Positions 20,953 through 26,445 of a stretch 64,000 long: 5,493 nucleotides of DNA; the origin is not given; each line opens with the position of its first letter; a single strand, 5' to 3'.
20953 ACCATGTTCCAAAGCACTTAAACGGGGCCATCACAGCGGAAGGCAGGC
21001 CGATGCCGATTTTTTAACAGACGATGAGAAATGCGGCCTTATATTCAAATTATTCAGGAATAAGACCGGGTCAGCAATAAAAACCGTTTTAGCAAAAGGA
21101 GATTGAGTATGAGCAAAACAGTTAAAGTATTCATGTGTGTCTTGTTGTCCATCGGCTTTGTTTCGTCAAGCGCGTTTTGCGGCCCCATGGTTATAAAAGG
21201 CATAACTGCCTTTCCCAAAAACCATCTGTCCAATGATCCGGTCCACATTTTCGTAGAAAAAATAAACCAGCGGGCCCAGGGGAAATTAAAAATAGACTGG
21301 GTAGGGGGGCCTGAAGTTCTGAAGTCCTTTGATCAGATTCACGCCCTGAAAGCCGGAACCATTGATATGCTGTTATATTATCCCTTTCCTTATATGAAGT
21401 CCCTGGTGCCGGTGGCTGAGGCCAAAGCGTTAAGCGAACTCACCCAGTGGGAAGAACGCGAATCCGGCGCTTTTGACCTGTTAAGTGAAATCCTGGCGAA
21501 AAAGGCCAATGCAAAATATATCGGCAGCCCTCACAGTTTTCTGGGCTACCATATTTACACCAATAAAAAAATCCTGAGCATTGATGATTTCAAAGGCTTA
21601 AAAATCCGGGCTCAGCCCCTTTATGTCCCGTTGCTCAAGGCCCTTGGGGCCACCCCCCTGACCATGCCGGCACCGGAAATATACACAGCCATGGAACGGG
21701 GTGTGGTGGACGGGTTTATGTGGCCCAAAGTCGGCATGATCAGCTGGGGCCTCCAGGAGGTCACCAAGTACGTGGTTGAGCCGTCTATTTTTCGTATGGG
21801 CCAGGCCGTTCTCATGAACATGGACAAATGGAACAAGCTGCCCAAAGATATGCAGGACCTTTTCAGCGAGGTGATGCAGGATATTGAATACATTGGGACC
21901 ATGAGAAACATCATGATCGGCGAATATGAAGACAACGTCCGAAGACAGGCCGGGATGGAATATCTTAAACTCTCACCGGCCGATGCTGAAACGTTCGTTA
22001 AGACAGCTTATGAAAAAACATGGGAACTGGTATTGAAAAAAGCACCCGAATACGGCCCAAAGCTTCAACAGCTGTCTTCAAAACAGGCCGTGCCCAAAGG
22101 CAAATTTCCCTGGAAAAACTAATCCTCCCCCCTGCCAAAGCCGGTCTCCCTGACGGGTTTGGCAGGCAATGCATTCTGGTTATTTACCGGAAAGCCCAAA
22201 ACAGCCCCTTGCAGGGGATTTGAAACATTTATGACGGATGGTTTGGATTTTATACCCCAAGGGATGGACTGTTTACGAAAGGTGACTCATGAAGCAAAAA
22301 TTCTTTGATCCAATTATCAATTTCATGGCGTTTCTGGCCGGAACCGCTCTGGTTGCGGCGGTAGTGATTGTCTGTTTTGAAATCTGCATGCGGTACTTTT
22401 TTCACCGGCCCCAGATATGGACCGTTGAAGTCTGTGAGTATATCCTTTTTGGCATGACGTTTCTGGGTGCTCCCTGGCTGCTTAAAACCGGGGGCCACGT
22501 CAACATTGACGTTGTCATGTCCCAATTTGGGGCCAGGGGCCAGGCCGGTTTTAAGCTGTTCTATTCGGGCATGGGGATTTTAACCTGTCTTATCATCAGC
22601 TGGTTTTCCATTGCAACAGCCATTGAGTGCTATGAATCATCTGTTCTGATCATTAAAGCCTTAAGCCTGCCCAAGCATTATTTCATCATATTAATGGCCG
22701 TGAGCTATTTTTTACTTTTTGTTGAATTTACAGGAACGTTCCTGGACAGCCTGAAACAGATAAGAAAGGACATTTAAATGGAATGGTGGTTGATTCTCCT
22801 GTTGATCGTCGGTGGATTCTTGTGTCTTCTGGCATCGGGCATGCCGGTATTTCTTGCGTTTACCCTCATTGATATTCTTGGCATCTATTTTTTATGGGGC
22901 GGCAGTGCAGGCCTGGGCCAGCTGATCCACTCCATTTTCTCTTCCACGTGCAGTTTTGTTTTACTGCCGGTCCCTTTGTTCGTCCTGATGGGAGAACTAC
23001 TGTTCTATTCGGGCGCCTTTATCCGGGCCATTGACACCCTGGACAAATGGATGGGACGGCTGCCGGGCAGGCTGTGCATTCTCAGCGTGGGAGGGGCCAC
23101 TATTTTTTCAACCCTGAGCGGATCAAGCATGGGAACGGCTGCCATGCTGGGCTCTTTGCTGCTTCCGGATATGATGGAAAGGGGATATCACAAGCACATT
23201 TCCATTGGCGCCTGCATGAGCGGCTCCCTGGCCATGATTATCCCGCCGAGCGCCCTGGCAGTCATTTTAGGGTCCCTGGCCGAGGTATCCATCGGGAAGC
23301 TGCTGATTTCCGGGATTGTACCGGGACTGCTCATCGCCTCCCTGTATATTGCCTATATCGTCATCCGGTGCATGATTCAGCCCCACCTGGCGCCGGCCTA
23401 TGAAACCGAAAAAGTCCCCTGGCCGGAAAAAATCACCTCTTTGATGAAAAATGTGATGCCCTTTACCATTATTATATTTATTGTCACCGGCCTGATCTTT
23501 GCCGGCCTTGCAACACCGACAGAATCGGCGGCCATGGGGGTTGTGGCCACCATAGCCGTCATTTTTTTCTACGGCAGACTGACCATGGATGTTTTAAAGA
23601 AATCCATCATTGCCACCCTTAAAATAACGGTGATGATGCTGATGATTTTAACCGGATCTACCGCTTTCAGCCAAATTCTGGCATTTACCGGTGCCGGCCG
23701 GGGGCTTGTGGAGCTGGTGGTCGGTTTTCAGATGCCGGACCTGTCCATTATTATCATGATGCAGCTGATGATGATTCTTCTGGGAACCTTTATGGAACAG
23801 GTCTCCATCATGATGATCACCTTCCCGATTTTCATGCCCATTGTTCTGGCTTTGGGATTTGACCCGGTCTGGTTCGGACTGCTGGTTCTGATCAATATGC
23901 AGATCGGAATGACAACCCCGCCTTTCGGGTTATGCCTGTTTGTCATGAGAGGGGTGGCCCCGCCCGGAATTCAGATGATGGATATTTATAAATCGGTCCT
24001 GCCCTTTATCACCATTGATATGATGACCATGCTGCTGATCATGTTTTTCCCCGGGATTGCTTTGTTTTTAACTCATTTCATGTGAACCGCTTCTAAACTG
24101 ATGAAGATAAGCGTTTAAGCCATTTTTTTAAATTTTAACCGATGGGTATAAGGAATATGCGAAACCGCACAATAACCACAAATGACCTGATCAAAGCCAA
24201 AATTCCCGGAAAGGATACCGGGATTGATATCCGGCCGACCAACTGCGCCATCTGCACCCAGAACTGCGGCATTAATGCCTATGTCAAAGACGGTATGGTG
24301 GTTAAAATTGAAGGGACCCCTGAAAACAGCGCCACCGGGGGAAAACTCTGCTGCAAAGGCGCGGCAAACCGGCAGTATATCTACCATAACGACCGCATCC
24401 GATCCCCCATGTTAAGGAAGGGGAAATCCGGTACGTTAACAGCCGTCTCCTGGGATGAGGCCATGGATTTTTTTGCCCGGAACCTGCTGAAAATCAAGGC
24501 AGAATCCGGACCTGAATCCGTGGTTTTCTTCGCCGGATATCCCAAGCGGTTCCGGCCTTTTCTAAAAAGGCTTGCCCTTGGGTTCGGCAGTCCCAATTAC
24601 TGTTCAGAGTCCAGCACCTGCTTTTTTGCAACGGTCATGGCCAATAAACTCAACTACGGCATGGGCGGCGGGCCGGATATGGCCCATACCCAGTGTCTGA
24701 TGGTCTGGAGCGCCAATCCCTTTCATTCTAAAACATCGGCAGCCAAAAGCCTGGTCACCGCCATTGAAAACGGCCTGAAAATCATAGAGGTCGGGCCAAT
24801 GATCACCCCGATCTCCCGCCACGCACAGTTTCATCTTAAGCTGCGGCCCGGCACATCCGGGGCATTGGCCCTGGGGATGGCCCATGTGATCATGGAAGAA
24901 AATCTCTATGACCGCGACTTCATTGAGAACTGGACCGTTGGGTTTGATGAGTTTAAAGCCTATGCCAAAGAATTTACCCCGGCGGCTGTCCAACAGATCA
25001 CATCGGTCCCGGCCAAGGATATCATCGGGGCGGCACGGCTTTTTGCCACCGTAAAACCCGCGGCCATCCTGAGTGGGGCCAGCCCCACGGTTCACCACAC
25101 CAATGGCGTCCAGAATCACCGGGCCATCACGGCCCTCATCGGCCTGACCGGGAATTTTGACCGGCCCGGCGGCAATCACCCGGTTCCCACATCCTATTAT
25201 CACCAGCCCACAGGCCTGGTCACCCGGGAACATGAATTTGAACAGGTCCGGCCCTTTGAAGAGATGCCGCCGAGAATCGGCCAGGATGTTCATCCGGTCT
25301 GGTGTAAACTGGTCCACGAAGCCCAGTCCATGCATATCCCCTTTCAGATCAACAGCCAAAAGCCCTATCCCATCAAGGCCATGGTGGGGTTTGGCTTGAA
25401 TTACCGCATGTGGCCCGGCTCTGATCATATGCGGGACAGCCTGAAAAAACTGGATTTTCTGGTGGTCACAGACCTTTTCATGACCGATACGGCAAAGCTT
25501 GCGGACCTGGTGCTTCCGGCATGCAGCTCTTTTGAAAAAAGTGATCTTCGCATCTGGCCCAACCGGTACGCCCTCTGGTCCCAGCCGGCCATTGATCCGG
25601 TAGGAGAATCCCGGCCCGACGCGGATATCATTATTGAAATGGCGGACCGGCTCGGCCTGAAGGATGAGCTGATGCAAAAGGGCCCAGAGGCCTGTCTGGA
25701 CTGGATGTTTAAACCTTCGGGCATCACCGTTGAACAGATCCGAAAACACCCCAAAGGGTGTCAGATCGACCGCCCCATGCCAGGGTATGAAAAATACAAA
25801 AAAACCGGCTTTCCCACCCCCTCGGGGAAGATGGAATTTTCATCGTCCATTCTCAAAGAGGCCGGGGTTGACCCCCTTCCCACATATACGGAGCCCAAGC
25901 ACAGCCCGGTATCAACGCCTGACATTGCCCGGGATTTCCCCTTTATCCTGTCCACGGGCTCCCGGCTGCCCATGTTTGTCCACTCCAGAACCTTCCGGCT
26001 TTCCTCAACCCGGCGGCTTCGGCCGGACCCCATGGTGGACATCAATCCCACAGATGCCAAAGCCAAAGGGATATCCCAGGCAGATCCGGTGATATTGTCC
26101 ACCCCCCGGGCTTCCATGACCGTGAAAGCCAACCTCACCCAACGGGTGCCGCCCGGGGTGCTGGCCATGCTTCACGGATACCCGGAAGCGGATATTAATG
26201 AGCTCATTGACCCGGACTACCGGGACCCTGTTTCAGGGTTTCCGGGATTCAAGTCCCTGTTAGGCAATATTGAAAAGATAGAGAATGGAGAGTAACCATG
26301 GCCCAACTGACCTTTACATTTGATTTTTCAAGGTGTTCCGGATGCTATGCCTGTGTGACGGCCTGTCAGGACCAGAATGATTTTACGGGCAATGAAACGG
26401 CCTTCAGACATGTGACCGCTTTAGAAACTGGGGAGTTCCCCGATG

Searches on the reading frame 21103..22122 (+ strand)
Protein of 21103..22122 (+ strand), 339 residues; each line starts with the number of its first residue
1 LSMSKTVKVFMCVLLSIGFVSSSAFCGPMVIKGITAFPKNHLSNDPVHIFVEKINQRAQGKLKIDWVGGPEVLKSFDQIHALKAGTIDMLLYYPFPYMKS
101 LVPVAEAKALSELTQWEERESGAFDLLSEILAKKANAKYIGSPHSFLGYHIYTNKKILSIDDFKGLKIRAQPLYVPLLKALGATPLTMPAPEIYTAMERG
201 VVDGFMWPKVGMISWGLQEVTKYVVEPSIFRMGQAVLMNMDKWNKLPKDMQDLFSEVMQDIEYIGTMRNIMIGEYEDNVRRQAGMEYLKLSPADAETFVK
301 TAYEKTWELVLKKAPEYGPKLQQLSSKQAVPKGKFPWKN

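Call 32: search_protein_families(library=pfam, max_evalue=0.00001, proteins=[window:21103-22122:+])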
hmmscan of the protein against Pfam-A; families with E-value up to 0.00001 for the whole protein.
window:21103-22122:+ (339 aa): 1 family
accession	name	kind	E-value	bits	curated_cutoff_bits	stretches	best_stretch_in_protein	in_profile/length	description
PF03480.18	DctP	-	3e-37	129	23.4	1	39-303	7-276/286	Bacterial extracellular solute-binding protein, family 7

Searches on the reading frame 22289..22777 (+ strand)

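Call 32: search_protein_families(library=pfam, max_evalue=0.00001, proteins=[window:22289-22777:+])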
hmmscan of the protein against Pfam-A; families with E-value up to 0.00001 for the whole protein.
window:22289-22777:+ (162 aa): 1 family
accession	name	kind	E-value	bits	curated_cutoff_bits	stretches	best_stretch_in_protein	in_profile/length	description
PF04290.18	DctQ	-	4.9e-23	81.9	28.3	1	25-154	2-129/132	Tripartite ATP-independent periplasmic transporters, DctQ component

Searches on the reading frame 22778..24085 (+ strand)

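Call 32: search_protein_families(library=pfam, max_evalue=0.00001, proteins=[window:22778-24085:+])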
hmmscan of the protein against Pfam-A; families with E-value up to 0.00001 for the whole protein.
window:22778-24085:+ (435 aa): 1 family
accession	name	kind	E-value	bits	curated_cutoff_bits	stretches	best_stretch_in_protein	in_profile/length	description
PF06808.19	DctM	-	4.6e-78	263.3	23.8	1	12-427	2-413/413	Tripartite ATP-independent periplasmic transporter, DctM component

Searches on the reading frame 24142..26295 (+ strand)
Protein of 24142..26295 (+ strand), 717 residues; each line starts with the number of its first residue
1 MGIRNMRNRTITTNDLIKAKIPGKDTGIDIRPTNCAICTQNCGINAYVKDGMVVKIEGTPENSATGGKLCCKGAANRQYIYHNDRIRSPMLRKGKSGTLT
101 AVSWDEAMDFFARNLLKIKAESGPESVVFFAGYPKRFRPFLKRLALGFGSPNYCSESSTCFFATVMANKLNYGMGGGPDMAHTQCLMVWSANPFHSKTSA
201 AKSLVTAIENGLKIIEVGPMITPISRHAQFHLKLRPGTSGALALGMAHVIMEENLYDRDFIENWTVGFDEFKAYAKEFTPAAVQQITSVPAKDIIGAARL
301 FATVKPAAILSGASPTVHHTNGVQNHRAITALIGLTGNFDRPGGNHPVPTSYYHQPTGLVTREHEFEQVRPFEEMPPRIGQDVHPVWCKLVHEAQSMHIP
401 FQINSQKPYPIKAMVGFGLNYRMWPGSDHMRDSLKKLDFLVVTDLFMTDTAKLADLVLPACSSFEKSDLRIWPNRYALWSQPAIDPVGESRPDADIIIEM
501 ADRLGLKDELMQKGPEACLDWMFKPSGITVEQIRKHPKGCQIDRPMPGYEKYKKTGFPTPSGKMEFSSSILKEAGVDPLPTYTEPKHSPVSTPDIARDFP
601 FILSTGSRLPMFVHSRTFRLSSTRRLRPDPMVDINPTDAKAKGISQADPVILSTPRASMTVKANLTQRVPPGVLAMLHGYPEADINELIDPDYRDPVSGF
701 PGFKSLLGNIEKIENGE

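Call 32: search_protein_families(library=pfam, max_evalue=0.00001, proteins=[window:24142-26295:+])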
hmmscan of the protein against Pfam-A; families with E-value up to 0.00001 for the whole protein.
window:24142-26295:+ (717 aa): 3 families
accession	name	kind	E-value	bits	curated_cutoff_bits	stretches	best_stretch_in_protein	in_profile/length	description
PF00384.28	Molybdopterin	-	1.6e-44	152.9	24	1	85-502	1-352/353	Molybdopterin oxidoreductase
PF01568.27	Molydop_binding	-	3.4e-20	72.5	26.8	1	601-705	1-108/110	Molydopterin dinucleotide binding domain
PF04879.21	Molybdop_Fe4S4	-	2.9e-13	50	22.7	1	32-82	5-55/55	Molybdopterin oxidoreductase Fe4S4 domain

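Call 48: search_protein_families(library=ncbifam, max_evalue=1e-10, proteins=[window:24142-26295:+])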
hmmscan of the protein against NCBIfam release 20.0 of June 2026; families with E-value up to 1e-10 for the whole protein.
window:24142-26295:+ (717 aa): 25 families
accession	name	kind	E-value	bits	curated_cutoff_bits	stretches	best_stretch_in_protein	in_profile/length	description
TIGR01591.1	Fdh-alpha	equivalog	9.9e-98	327.9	666.25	1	33-705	1-667/672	formate dehydrogenase subunit alpha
NF012032.0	PRK15488.1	equivalog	6.1e-82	275.8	694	1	32-508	45-531/759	thiosulfate reductase PhsA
TIGR02166.1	dmsA_ynfE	subfamily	3.3e-66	223.9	777.7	1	33-679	47-751/794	DMSO/selenate family reductase complex A subunit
NF047855.1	AssmNtatRedNasC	equivalog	5.7e-63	213.3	1100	1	31-707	21-703/708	assimilatory nitrate reductase catalytic subunit NasC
TIGR03479.1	DMSO_red_II_alp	subfamily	2.8e-56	191.2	984.75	2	33-263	61-305/913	molybdopterin-dependent oxidoreductase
NF041884.1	selenate_YnfF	exception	1.7e-42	145.3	1650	1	37-348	53-400/798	selenate/tellurate reductase subunit YnfF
TIGR00509.1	bisC_fam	subfamily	5.8e-42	143.9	1017.55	1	183-509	168-515/772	molybdopterin guanine dinucleotide-containing S/N-oxide reductase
NF011566.1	PRK14990.1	exception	4.9e-41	140.6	1600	2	30-356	59-428/814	dimethylsulfoxide reductase subunit A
NF041885.1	selenate_YnfE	exception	1.8e-40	138.5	1675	1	36-353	54-412/805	selenate/tellurate reductase subunit YnfE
TIGR01553.1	formate-DH-alph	equivalog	5.4e-38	130.4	814.2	1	34-117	48-138/1009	formate dehydrogenase-N subunit alpha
NF041783.2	mnquin_red_QrcB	equivalog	7.2e-38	130.2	440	1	29-350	51-370/695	menaquinone reductase molybdopterin-binding-like subunit QrcB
NF041714.1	arsenate_red_ArrA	equivalog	1.6e-36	125.8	1600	1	29-466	49-525/848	arsenate respiratory reductase molybdopterin-containing subunit ArrA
NF010055.0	PRK13532.1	equivalog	6.4e-33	114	904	1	24-264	36-290/830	nitrate reductase catalytic subunit NapA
TIGR02164.1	torA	equivalog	1.8e-32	112.4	1465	1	209-513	251-573/824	trimethylamine-N-oxide reductase TorA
NF011682.0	PRK15102.1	equivalog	6.7e-32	110.5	909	1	210-516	256-580/829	trimethylamine-N-oxide reductase TorA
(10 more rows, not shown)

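Call 69: search_solved_structures(query=window:24142-26295:+, max_evalue=1e-30)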
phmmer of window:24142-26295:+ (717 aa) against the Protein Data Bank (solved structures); distinct sequences matched with E-value up to 1e-30: 22.
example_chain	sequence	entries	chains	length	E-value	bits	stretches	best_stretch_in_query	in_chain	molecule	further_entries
2e7z_A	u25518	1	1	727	9.1e-73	248.9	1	35-679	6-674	Acetylene hydratase Ahy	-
7qv7_S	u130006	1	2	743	1.8e-70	241.3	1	33-715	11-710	Hydrogen dependent carbon dioxide reductase subunit FdhF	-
2vpw_A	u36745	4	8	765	1.6e-66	228.3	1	35-681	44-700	THIOSULFATE REDUCTASE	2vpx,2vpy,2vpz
9t1s_L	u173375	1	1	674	4.3e-64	220.2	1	28-507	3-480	formate dehydrogenase (coenzyme F420)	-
7bkb_D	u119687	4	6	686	2e-61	211.4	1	32-713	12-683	Formate dehydrogenase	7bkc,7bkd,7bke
7vw6_A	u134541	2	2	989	5.9e-58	199.9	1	34-707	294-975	Formate dehydrogenase | Tungsten-containing formate dehydrogenase alpha subunit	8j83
7e5z_A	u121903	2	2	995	6.1e-58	199.9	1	34-707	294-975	Formate dehydrogenase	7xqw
1aa6_A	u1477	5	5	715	2.6e-54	187.9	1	33-348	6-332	FORMATE DEHYDROGENASE H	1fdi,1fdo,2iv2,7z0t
9vap_A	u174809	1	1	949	4.6e-52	180.5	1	26-345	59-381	Formate dehydrogenase molybdopterin-binding subunit FdhA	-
9wxb_B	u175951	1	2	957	6.2e-50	173.4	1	32-467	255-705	Formate dehydrogenase alpha subunit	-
6tg9_A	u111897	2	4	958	1.7e-49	172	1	32-467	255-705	Formate dehydrogenase subunit alpha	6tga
2jim_A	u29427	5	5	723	1.3e-45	159.1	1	35-711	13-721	PERIPLASMIC NITRATE REDUCTASE | PROTEIN (PERIPLASMIC NITRATE REDUCTASE)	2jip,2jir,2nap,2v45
2jio_A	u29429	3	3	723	1.6e-45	158.8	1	35-711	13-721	PERIPLASMIC NITRATE REDUCTASE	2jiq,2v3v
8rqz_C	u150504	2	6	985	1.4e-37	132.6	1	25-711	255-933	Probable oxidoreductase YjgC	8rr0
9gzq_A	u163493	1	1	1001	1.5e-37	132.5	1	25-711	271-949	Probable oxidoreductase YjgC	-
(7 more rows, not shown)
